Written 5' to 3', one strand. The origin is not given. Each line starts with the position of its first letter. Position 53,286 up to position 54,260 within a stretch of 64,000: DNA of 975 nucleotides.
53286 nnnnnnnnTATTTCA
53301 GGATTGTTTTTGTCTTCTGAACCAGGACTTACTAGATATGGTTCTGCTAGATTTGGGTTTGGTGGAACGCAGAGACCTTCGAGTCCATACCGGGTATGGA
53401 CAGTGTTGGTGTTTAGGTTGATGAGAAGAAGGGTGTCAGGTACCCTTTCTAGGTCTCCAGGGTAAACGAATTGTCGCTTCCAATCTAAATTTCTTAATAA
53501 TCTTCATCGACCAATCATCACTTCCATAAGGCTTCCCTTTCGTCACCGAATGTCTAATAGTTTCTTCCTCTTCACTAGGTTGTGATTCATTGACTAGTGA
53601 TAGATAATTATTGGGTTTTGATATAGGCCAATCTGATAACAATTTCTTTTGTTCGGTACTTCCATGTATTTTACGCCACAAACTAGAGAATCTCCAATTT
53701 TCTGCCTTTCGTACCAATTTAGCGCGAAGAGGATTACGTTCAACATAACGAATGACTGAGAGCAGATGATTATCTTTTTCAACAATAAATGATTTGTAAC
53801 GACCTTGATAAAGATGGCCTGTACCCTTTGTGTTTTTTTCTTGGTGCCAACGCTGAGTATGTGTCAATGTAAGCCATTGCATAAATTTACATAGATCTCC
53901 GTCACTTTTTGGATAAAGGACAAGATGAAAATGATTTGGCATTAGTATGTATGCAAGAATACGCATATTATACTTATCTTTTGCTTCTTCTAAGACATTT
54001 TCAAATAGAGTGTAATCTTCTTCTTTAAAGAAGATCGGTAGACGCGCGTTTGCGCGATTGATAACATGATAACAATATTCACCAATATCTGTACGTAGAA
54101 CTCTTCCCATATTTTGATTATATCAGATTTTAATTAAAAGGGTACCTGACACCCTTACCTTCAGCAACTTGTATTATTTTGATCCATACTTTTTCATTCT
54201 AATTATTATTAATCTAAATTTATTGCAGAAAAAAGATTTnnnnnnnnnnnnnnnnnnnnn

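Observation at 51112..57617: About 2.2 kb of near-identical sequence shared by proteins B and C, with a TIR-flanked HUH transposase exactly at the duplication breakpoint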

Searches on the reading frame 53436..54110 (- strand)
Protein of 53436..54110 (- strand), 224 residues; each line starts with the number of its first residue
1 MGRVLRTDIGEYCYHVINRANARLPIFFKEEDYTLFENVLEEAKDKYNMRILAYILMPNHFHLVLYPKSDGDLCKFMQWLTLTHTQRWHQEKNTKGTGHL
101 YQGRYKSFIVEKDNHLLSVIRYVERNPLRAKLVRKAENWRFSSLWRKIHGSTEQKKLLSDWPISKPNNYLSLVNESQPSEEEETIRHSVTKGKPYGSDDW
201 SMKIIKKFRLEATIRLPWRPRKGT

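Call 10: search_protein_families(library=pfam, proteins=[window:53436-54110:-], max_evalue=0.01)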
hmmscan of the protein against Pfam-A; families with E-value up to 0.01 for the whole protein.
window:53436-54110:- (224 aa): 1 family
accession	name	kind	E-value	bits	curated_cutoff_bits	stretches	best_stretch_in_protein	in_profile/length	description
PF01797.21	Y1_Tnp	-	1.7e-17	64.1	23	1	13-126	6-121/121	Transposase IS200 like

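Call 11: search_protein_families(library=ncbifam, proteins=[window:53436-54110:-], max_evalue=0.01)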
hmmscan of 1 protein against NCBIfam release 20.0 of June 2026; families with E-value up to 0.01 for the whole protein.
window:53436-54110:- (224 aa): 2 families
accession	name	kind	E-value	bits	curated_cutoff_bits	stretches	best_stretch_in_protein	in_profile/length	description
NF047646.1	REP_Tyr_transpos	equivalog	4.3e-22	78.6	80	1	6-142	4-146/146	REP-associated tyrosine transposase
NF033573.1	transpos_IS200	equivalog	0.00057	20.1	55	1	11-93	10-91/126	IS200/IS605 family transposase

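Call 16: find_homologous_proteins(query=window:53436-54110:-, max_evalue=0.00001)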
Query window:53436-54110:- (224 aa): 7964 proteins with E <= 0.00001 among 8000 candidates; the best 120 are listed.
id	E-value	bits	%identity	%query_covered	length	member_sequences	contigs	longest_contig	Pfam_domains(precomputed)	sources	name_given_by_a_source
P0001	9.8e-151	518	100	100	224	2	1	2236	PF01797.22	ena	-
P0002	2.3e-122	425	80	100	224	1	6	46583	PF01797.22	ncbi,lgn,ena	ncbi:MAG: transposase [Patescibacteria group bacterium]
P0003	2.4e-121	421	80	100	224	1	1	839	PF01797.22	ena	-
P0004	2.7e-121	421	80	100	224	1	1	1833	PF01797.22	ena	-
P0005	5.6e-121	420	79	100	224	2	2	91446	PF01797.22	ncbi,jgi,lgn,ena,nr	ncbi:transposase [Patescibacteria group bacterium]|nr:transposase [Patescibacteria group bacterium] 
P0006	5.7e-121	420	79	100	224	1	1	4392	PF01797.22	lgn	-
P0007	6.7e-121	420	78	100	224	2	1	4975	PF01797.22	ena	-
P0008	9.7e-121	419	80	100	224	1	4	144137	PF01797.22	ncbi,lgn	ncbi:MAG: transposase [Minisyncoccia bacterium]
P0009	1.2e-120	419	80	100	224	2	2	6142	PF01797.22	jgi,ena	-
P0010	1.5e-120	419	79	100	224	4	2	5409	PF01797.22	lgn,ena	-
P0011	3.4e-120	418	78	100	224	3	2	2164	PF01797.22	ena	-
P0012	4.0e-120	417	79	100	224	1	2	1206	PF01797.22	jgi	jgi:putative transposase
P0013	4.4e-120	417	79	100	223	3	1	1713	PF01797.22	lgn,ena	-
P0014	1.1e-119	416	78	100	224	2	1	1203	PF01797.22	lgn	-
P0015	1.3e-119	416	77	100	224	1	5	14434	PF01797.22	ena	-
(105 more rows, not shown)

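Call 17: find_encoding_contigs(protein=P0001, flank=10000, max_places=10)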
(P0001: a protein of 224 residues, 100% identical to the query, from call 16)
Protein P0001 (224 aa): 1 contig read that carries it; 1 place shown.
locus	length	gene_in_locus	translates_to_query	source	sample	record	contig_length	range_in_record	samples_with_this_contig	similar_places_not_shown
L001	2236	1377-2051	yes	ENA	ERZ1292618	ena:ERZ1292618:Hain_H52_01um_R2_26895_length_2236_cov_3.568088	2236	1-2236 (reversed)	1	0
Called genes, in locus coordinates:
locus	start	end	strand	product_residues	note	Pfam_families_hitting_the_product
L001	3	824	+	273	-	?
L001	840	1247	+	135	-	-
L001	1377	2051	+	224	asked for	PF01797:Y1_Tnp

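Call 20: find_encoding_contigs(protein=P0002, flank=10000, max_places=4)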
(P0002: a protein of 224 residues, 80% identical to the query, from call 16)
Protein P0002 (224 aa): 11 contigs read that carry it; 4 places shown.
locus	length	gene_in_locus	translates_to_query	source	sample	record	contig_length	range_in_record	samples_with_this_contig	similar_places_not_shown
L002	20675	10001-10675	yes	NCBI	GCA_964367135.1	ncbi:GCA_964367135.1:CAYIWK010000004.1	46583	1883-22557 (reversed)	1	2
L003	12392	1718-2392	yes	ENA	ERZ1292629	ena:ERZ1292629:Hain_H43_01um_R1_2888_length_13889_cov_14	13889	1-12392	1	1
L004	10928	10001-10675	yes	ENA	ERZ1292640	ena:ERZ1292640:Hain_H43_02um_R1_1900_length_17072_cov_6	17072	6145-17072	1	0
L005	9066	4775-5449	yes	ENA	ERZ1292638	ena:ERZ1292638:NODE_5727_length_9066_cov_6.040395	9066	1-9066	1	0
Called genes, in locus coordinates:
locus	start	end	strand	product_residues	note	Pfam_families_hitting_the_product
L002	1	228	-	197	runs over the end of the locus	-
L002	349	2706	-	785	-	PF00122:E1-E2_ATPase, PF00702:Hydrolase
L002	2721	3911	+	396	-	PF13439:Glyco_transf_4, PF13579:Glyco_trans_4_4, PF20706:GT4-conflict (weak), PF00534:Glycos_transf_1, PF13692:Glyco_trans_1_4, PF13524:Glyco_trans_1_2 (weak)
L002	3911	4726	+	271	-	PF12146:Hydrolase_4, PF00561:Abhydrolase_1, PF12697:Abhydrolase_6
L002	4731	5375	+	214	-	PF14360:PAP2_C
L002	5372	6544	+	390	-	-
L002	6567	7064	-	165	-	-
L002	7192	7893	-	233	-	PF00932:LTD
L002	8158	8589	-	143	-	PF13242:Hydrolase_like (weak)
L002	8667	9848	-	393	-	-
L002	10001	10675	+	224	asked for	PF01797:Y1_Tnp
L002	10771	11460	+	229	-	PF01725:Ham1p_like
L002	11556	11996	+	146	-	-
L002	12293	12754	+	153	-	PF09335:VTT_dom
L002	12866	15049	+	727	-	PF17191:RecG_wedge, PF01336:tRNA_anti-codon (weak), PF04851:ResIII, PF00270:DEAD, PF00271:Helicase_C, PF22590:Cas3-like_C_2 (weak), PF19833:RecG_dom3_C (weak)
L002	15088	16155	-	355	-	PF02086:MethyltransfD12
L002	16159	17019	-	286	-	-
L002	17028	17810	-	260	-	PF01555:N6_N4_Mtase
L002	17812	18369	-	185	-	PF01923:Cob_adeno_trans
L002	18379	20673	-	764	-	PF03477:ATP-cone, PF17975:RNR_Alpha (weak), PF21995:RNR-II_ins_dom (weak)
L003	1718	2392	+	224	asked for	PF01797:Y1_Tnp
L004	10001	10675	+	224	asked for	PF01797:Y1_Tnp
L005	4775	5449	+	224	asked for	PF01797:Y1_Tnp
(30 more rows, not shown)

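Call 21: find_encoding_contigs(protein=P0005, flank=10000, max_places=3)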
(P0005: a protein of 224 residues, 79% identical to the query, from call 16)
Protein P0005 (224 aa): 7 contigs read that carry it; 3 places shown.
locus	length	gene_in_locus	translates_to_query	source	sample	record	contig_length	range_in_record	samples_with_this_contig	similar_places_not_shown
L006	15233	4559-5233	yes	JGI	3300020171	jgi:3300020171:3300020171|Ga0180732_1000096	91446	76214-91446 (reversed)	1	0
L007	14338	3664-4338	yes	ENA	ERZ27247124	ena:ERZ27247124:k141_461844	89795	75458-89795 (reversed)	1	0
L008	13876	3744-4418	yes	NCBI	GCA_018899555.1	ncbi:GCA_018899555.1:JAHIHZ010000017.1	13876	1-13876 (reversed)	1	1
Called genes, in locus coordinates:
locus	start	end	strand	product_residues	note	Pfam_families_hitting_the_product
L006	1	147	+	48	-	?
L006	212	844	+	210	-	-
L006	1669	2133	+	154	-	PF18924:DUF5674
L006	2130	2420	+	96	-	-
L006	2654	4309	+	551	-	-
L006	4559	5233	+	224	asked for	PF01797:Y1_Tnp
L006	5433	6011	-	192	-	PF00574:CLP_protease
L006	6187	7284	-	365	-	PF05697:Trigger_N, PF05698:Trigger_C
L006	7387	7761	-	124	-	-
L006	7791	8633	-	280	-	-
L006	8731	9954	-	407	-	PF08529:NusA_N, PF00575:S1, PF13184:KH_NusA_1st, PF26594:KH_NusA_2nd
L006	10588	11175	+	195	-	-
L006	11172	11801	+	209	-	-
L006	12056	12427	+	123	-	-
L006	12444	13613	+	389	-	-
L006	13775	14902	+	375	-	PF27689:Exclusion-determining_protein (faint), PF00404:Dockerin_1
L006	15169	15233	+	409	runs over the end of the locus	-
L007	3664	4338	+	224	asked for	PF01797:Y1_Tnp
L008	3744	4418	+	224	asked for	PF01797:Y1_Tnp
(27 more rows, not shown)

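Call 22: find_encoding_contigs(protein=P0008, flank=10000, max_places=3)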
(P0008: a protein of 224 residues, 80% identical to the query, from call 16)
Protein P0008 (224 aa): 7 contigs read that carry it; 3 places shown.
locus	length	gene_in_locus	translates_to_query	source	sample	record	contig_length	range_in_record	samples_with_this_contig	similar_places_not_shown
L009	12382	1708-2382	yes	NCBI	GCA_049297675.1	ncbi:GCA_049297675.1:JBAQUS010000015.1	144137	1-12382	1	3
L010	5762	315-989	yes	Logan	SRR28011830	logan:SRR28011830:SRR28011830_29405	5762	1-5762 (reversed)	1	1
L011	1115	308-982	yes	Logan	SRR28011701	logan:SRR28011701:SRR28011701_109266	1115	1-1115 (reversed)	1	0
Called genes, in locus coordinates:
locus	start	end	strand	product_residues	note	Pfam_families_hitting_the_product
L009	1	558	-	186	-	PF04294:VanW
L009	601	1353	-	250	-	-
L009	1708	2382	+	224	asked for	PF01797:Y1_Tnp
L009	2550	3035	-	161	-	-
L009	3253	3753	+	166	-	PF08818:DUF1801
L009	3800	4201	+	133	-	PF00903:Glyoxalase, PF22677:Ble-like_N (faint)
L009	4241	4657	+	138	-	PF00903:Glyoxalase, PF06983:3-dmu-9_3-mt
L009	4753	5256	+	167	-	-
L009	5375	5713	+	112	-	-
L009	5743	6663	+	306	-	PF04294:VanW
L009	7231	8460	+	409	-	PF00817:IMS, PF11799:IMS_C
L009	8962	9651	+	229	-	PF13623:SurA_N_2, PF13624:SurA_N_3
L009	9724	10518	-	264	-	PF02618:YceG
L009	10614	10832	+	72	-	-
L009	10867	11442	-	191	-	PF18979:DUF5715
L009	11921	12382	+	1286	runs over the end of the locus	PF01841:Transglut_core, PF01464:SLT (weak)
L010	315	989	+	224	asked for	PF01797:Y1_Tnp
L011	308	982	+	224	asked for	PF01797:Y1_Tnp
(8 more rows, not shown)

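Call 51: search_solved_structures(query=window:53436-54110:-, max_evalue=0.01, show_alignments=2)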
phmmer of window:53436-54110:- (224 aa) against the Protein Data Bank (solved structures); distinct sequences matched with E-value up to 0.01: 1.
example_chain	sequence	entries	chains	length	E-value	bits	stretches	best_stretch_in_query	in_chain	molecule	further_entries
4er8_A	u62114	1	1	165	0.0011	21.7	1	15-148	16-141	TnpArep for protein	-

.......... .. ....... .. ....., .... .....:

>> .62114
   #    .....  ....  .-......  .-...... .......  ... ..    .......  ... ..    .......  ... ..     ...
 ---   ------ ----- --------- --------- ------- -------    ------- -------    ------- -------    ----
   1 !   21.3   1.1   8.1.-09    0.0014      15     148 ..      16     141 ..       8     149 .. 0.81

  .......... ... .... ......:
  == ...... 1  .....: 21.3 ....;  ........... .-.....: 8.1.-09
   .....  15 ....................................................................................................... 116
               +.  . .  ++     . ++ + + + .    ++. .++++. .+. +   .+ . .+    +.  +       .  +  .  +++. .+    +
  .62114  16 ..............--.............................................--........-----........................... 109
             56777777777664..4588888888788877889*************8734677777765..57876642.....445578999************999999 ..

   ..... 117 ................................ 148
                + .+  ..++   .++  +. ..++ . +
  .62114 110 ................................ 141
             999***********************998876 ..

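Call 73: search_dna_similar(query=window:53436-54110:-, collection=plasmids, mode=protein, max_evalue=1e-10, max_rows=12)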
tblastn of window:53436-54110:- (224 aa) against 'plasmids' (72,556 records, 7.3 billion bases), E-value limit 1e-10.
Records with a match: 13; places in all: 17; records where one place covers at least 80% of the query: 9.
Best place of each record, by identity: <60% 13.
By first word of the organism name: Skermanella 3; Rhodospirillum 2; Pseudomonas 1; Legionella 1; Pseudoalteromonas 1; Iodobacter 1; Burkholderia 1; Cylindrospermopsis 1; Acetoanaerobium 1; Sporomusa 1.
By predicted mobility (MOB-suite, as given by PLSDB): non-mobilizable 9; mobilizable 3; conjugative 1.
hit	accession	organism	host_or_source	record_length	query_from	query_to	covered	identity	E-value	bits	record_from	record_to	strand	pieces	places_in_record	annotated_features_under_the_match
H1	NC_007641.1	Rhodospirillum rubrum ATCC 11170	-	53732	1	222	99%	29.6%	7e-20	94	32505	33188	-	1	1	transposase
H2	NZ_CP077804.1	Rhodospirillum rubrum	cell culture,culture collection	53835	1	222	99%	29.6%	7e-20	94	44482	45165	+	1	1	transposase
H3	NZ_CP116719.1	Pseudomonas aeruginosa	Homo sapiens,urine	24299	1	221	99%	29.3%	4e-22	100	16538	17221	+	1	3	transposase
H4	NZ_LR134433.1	Legionella adelaidensis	environmental,Cooling tower water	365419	1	160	71%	40.0%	3e-26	112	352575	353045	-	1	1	transposase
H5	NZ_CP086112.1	Skermanella rosea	single cell,hydrocarbon-contaminated ...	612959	1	208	93%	30.4%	2e-21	99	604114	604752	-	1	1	transposase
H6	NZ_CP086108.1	Skermanella mucosa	single cell,crude oil contaminated ...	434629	1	208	93%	30.0%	8e-21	97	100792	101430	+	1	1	transposase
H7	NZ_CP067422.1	Skermanella sp. TT6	Homo sapiens,single cell,skin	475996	1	208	93%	29.0%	4e-20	95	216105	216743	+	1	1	transposase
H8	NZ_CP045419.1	Pseudoalteromonas sp. THAF3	pure culture,Surface of a polyethylene ...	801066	1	204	91%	28.0%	3e-18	90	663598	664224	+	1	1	none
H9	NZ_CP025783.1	Iodobacter fluviatilis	whole organism,Glacial lake sediment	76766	1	204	91%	27.2%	5e-18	89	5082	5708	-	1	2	transposase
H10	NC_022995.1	Burkholderia sp. M701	-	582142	1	197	88%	28.0%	2e-14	79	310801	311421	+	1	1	transposase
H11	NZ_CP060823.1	Cylindrospermopsis curvispora GIHE-G1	Water for algae observation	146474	1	143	64%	32.4%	2e-11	70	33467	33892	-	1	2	transposase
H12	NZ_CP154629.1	Acetoanaerobium noterae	cell culture,Sludge of a digestion ...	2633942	14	143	58%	33.8%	4e-11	69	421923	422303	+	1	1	none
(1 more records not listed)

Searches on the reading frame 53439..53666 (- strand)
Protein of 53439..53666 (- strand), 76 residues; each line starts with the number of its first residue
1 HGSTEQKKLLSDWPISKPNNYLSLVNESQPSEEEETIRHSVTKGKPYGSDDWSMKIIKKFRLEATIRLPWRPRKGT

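Call 63: search_protein_families(library=pfam, proteins=[window:53439-53666:-], max_evalue=10)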
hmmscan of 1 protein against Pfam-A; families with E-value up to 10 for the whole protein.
seq(76 aa): 0 families
